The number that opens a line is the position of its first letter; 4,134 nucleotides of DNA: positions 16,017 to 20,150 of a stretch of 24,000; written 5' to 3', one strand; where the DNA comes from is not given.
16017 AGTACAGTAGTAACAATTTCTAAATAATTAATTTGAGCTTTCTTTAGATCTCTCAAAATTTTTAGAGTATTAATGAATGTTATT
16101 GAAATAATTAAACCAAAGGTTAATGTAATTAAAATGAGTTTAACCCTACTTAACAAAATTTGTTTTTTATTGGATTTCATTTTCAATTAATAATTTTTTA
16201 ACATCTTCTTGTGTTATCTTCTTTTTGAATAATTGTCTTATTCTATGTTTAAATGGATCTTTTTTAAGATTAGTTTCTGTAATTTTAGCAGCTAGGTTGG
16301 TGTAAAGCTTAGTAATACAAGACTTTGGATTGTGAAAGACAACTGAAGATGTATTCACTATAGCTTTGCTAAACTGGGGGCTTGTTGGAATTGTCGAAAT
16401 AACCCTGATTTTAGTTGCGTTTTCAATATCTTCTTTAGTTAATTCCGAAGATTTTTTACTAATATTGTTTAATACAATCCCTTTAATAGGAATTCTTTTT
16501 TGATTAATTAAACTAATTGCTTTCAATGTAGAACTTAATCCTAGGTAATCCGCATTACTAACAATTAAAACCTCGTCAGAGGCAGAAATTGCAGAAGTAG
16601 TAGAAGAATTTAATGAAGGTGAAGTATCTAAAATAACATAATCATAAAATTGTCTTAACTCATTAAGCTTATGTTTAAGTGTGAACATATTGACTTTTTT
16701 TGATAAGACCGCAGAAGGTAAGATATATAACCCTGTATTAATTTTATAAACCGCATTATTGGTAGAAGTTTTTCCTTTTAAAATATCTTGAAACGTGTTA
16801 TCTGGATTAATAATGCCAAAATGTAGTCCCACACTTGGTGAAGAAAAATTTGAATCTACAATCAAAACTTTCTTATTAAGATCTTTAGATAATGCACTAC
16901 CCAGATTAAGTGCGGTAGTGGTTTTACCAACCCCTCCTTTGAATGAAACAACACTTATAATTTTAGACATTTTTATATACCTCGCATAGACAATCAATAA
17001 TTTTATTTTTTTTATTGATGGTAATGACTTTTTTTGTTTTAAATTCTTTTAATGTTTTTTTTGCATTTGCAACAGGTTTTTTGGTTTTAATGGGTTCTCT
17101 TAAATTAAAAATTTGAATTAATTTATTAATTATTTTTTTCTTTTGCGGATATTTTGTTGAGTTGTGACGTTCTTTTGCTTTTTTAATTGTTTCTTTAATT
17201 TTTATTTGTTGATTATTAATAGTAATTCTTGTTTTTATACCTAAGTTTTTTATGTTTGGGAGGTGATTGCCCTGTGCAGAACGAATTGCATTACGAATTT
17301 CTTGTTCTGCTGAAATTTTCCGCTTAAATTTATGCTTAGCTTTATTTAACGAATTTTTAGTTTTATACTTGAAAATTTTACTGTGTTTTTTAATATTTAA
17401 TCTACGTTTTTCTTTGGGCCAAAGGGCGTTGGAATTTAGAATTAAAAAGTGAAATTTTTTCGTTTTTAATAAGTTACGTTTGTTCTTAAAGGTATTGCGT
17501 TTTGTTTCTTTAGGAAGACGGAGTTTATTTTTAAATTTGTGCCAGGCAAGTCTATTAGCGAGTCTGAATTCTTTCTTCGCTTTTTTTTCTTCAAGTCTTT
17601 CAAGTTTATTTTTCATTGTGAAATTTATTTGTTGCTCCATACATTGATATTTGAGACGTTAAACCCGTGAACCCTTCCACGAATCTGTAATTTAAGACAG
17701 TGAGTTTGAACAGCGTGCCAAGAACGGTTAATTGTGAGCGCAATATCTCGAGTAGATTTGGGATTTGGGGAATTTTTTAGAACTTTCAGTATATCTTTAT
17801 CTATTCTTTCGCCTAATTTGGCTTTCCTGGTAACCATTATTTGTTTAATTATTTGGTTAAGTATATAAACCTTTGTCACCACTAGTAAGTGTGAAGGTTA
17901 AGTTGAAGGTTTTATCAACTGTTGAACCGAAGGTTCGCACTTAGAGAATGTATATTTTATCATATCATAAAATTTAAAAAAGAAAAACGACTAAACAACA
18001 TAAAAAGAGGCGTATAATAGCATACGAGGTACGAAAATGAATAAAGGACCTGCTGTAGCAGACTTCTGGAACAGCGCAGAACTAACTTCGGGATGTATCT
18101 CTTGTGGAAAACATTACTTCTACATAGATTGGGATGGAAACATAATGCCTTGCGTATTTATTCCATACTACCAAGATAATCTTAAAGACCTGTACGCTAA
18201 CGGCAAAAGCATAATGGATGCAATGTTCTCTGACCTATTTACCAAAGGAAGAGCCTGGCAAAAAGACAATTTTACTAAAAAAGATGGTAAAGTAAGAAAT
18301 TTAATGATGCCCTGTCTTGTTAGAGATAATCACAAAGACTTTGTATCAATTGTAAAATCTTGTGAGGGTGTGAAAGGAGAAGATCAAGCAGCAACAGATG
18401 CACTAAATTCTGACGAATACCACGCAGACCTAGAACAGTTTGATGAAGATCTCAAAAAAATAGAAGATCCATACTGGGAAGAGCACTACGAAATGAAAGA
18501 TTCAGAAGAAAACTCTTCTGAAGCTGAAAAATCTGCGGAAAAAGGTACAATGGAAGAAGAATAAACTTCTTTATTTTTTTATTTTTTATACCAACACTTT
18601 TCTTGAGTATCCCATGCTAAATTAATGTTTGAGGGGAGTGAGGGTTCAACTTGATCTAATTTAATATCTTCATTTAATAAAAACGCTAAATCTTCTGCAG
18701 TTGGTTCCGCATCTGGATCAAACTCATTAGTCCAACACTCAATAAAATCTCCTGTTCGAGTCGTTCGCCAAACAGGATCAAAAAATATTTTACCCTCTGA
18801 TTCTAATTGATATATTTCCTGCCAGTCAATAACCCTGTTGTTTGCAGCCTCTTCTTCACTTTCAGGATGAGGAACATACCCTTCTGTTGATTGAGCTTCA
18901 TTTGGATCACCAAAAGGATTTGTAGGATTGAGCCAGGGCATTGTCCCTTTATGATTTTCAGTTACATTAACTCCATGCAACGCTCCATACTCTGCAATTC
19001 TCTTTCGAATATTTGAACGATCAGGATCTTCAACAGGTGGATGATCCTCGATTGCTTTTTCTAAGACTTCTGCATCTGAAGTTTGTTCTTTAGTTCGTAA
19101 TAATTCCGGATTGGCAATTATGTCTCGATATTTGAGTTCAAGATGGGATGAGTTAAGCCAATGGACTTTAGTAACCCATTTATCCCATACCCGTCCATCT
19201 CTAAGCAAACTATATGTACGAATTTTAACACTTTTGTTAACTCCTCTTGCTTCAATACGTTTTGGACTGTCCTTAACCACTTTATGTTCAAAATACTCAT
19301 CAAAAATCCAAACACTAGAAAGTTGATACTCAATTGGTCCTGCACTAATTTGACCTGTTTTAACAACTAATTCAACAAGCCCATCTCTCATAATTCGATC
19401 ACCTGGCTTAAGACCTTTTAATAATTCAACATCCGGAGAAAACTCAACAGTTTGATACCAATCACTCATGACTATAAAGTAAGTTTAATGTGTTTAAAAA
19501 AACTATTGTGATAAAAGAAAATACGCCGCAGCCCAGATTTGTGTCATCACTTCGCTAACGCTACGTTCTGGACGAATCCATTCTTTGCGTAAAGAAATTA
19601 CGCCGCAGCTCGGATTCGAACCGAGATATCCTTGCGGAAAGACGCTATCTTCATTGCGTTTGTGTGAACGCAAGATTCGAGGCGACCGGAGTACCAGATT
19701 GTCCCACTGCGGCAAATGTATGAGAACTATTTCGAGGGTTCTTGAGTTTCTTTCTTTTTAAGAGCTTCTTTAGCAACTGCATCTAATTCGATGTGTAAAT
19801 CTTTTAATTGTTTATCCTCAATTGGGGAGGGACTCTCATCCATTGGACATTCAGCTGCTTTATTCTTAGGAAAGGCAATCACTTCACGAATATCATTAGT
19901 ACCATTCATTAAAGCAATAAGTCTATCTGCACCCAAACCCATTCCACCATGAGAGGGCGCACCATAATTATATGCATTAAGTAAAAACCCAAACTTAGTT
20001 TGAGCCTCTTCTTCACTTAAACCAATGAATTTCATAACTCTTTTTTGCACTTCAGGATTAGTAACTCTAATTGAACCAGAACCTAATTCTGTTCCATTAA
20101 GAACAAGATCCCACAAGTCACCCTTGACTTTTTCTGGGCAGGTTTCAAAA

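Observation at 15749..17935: Overlapping four-gene wHTH / basic protein / ParA / Lys-rich membrane protein operon: candidate novel archaeal segregation or plasmid-remnant system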

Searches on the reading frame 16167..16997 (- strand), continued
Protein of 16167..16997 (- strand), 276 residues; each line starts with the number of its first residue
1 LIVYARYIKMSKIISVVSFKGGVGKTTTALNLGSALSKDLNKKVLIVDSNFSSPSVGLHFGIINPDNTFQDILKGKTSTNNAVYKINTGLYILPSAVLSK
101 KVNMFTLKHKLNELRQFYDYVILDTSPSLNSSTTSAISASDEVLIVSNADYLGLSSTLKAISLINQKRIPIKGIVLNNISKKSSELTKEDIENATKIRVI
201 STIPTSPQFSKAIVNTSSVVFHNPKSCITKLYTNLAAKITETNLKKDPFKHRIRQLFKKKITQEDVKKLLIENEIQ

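Call 30: find_related_loci(query=A1, collection=genome_contigs, flank=5000)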
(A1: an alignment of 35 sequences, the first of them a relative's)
Query A1 (267 aa) in genome_contigs; peptide patterns used: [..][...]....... (x = any residue, [..] = any of these).
600 stretches matched a pattern (row limit reached: there are more); 420 encode a relative of the query (tblastn E <= 1e-3); the best 80 are kept; 80 distinct loci.
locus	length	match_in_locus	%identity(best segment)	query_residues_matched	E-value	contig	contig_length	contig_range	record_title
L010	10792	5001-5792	40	2-265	6e-70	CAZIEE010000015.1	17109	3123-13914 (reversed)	MAG TPA_asm: uncultured Methanosarcinales archaeon isolate SRP090828_co1_47 genome assembly, contig: NODE_540_length_171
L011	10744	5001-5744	39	1-248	7e-60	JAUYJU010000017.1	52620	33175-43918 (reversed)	MAG: Candidatus Nanoarchaeia archaeon isolate C24_metabat.bin.162 C24_k141_1040346, whole genome shotgun sequence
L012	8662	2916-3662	38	1-251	3e-57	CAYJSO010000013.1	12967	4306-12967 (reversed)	MAG TPA_asm: uncultured Methanosarcinales archaeon isolate ERP125453_co1_298 genome assembly, contig: NODE_5274_length_1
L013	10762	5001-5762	37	2-250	7e-53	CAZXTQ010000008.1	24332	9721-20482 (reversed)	MAG TPA_asm: uncultured Methanosarcinales archaeon isolate SRP141376_co3_431 genome assembly, contig: NODE_5472_length_2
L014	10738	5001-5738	39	1-250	2e-52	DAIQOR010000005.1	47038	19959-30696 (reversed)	MAG TPA_asm: bacterium isolate CTOTU11692 NODE_452_length_47038_cov_81.156567, whole genome shotgun sequence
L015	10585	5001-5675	41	3-228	6e-52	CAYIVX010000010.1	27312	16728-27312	MAG TPA_asm: Candidatus Woesearchaeota archaeon isolate ERP119705_co5_617 genome assembly, contig: NODE_2052_length_2731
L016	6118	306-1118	36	1-265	6e-51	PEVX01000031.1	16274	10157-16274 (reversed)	MAG: Candidatus Pacearchaeota archaeon CG06_land_8_20_14_3_00_35_12 CG06_land_8_20_14_3.00_150_scaffold_1414_c, whole ge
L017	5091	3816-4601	36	1-266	1e-50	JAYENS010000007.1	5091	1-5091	MAG: Nanoarchaeota archaeon isolate MAG049 MAG049_7, whole genome shotgun sequence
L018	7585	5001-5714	37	1-241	3e-47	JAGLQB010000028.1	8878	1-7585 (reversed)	MAG: Candidatus Pacearchaeota archaeon isolate RS_8_33 ROV157_8.bin.33.fa_28, whole genome shotgun sequence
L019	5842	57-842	36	1-252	2e-47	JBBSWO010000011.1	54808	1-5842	MAG: Nanoarchaeota archaeon isolate H41-bin116_1 H41_bin116_1_000000000011, whole genome shotgun sequence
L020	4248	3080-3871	35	1-255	1e-45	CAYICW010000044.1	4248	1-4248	MAG TPA_asm: Candidatus Woesearchaeota archaeon isolate ERP119705_co1_234 genome assembly, contig: NODE_39152_length_424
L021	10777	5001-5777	33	1-263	6e-44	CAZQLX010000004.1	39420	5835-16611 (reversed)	MAG TPA_asm: Candidatus Woesearchaeota archaeon isolate SRP269290_co4_197 genome assembly, contig: NODE_386_length_39420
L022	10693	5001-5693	33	1-231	3e-41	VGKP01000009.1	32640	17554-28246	MAG: Candidatus Pacearchaeota archaeon isolate K_Offshore_120m_m2_023 K_Offshore_120m_m2_023_Ga0194131_10002153, whole g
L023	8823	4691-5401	35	1-237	4e-41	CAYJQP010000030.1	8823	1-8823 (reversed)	MAG TPA_asm: Candidatus Woesearchaeota archaeon isolate ERP125453_co1_261 genome assembly, contig: NODE_9584_length_8823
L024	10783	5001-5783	34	1-265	2e-40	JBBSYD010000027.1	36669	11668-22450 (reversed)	MAG: Nanoarchaeota archaeon isolate H43-bin227_1 H43_bin227_1_000000000027, whole genome shotgun sequence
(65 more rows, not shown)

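Call 92: search_protein_families(library=padloc, proteins=[window:16167-16970:-], max_evalue=0.01)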
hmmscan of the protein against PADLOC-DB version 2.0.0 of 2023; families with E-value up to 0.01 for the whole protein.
window:16167-16970:- (267 aa): 2 families
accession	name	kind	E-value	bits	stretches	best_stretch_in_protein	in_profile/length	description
PDLC04559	PDC-M28B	-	6.7e-06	23.4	1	5-48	131-173/438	-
PDLC04560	PDC-M28B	-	0.0015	16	1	2-48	14-59/327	-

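Call 93: search_protein_families(library=phrogs, proteins=[window:16167-16970:-], max_evalue=0.01)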
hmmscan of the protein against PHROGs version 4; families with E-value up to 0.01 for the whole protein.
window:16167-16970:- (267 aa): 2 families
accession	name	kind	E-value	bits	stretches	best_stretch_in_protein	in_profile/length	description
phrog_164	-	DNA, RNA and nucleotide metabolism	1.5e-39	137.4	1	1-263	223-492/500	ParA-like partition protein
phrog_19408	-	unknown function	1.5e-11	44.3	1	13-175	537-703/721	-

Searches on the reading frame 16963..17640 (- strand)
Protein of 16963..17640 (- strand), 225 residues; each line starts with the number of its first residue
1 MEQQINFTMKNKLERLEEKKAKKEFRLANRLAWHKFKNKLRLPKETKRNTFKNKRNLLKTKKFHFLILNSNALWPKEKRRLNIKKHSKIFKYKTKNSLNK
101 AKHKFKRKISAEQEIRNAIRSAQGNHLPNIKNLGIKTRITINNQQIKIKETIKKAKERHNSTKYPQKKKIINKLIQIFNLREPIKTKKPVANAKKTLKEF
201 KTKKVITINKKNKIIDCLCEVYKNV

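Call 4: search_protein_families(library=pfam, proteins=[window:16963-17640:-], max_evalue=0.1)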
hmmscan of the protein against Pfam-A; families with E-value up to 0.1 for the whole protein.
window:16963-17640:- (225 aa): 0 families

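Call 5: search_protein_families(library=ncbifam, proteins=[window:16963-17640:-], max_evalue=0.1)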
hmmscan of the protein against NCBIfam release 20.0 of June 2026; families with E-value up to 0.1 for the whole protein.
window:16963-17640:- (225 aa): 0 families

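Call 18: find_homologous_proteins(query=window:16963-17640:-, max_evalue=0.01)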
Query window:16963-17640:- (225 aa): 1 proteins with E <= 0.01 among 1000 candidates.
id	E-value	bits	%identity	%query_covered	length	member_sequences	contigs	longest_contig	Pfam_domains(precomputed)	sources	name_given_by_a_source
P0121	5.5e-131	452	100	100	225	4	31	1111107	-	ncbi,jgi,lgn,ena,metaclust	jgi:hypothetical protein|metaclust:\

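Call 67: search_solved_structures(query=window:16963-17640:-, max_evalue=10)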
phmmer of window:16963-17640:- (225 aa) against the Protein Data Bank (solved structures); distinct sequences matched with E-value up to 10: 22.
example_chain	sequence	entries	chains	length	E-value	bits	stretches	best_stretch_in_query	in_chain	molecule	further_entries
3lf4_B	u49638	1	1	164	0.42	13.6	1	104-161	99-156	Fluorescent Timer Precursor Blue102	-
2h5q_A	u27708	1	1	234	0.77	12.8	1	104-161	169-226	mCherry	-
6ir1_A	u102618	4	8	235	0.78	12.8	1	104-161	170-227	MCherry fluorescent protein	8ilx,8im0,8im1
7saj_A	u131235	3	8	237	0.78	12.7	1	104-161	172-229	mCherry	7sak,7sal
9yvy_A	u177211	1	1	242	0.82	12.7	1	104-161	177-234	Red fluorescent protein mCherry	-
6wqk_A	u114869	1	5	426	0.88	12.6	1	104-171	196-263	MCherry fluorescent protein,Heterogeneous nuclear ribonucleoproteins A2/B1 chimera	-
4zin_A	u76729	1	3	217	0.9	12.5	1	104-160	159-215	MCherry fluorescent protein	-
4zio_A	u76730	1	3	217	0.95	12.5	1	104-160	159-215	mCherry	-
6ylm_A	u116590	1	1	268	0.96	12.5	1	104-161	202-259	mCherry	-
5fhv_A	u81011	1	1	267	0.99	12.4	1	104-161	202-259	mCherry-BME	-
6mz3_A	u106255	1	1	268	0.99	12.4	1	104-161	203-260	PAmCherry1 protein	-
9fes_A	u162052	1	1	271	1.1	12.3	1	104-161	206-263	MCHERRY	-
6b0b_D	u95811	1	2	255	1.1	12.3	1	104-161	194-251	MCherry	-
8bgl_A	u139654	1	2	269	1.2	12.2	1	98-161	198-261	PAmCherry1 protein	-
9tad_A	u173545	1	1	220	1.3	12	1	104-160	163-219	mCherry Fluorescent protein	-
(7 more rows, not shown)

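Call 70: predict_structure(protein=window:16963-17640:-)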
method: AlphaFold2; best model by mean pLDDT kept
length: 225 residues; sequences in the alignment: 1
mean_pLDDT: 70.1   pTM: 0.22
mean pLDDT of the five models: 70.1, 64.6, 54.4, 53.6, 53.4
residues with pLDDT >= 90: 25; 70-90: 94; 50-70: 84; < 50: 22
segments of 3 or more residues with pLDDT < 50: 126-130, 180-189
pLDDT, mean of each block of 10 residues (from residue 1): 89 94 91 84 53 63 69 58 66 74 85 81 54 59 80 76 65 67 45 59 61 73 60
secondary structure, 60 per line:
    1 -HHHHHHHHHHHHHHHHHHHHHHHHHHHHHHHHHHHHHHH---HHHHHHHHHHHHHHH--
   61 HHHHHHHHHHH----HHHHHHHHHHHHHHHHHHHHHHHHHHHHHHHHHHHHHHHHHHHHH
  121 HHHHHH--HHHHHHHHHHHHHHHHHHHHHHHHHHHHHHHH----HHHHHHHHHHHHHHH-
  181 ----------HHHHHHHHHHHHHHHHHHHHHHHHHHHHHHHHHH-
elements in order: H2-40 H44-58 H61-71 H76-126 H129-160 H165-179 H191-224

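Call 75: find_related_loci(query=P0310, collection=metagenome_contigs, flank=7000)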
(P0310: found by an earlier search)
Query P0310 (70 aa) in metagenome_contigs; peptide patterns used: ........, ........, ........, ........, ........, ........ (x = any residue, [..] = any of these).
288 stretches matched a pattern; 9 encode a relative of the query (tblastn E <= 1e-3); 9 distinct loci.
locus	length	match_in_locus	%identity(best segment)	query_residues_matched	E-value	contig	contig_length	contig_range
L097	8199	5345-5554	100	1-70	3e-45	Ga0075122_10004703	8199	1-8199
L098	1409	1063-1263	72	1-67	1e-32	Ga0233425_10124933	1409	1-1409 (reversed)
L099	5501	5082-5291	66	1-70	9e-30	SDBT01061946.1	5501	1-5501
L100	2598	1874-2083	64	1-70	8e-30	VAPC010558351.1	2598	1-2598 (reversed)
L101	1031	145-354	64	1-70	4e-30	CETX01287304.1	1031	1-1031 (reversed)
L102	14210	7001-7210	57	1-70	4e-27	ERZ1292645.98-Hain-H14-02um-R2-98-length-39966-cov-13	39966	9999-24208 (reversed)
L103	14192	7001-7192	58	7-70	6e-25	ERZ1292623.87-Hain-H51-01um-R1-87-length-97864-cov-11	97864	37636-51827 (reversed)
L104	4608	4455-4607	71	1-51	2e-22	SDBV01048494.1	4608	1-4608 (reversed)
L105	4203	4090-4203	71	1-38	4e-14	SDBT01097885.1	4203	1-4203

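Call 92: search_protein_families(library=padloc, proteins=[window:16963-17640:-], max_evalue=0.01)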
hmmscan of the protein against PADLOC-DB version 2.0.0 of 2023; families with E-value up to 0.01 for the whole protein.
window:16963-17640:- (225 aa): 0 families

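Call 93: search_protein_families(library=phrogs, proteins=[window:16963-17640:-], max_evalue=0.01)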
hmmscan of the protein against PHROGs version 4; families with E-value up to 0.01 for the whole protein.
window:16963-17640:- (225 aa): 0 families

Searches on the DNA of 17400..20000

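Call 10: search_rna_families(source=window, start=17400, end=20000, threshold=evalue, max_evalue=1)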
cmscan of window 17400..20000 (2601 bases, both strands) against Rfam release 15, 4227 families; matches with E-value up to 1: 0.
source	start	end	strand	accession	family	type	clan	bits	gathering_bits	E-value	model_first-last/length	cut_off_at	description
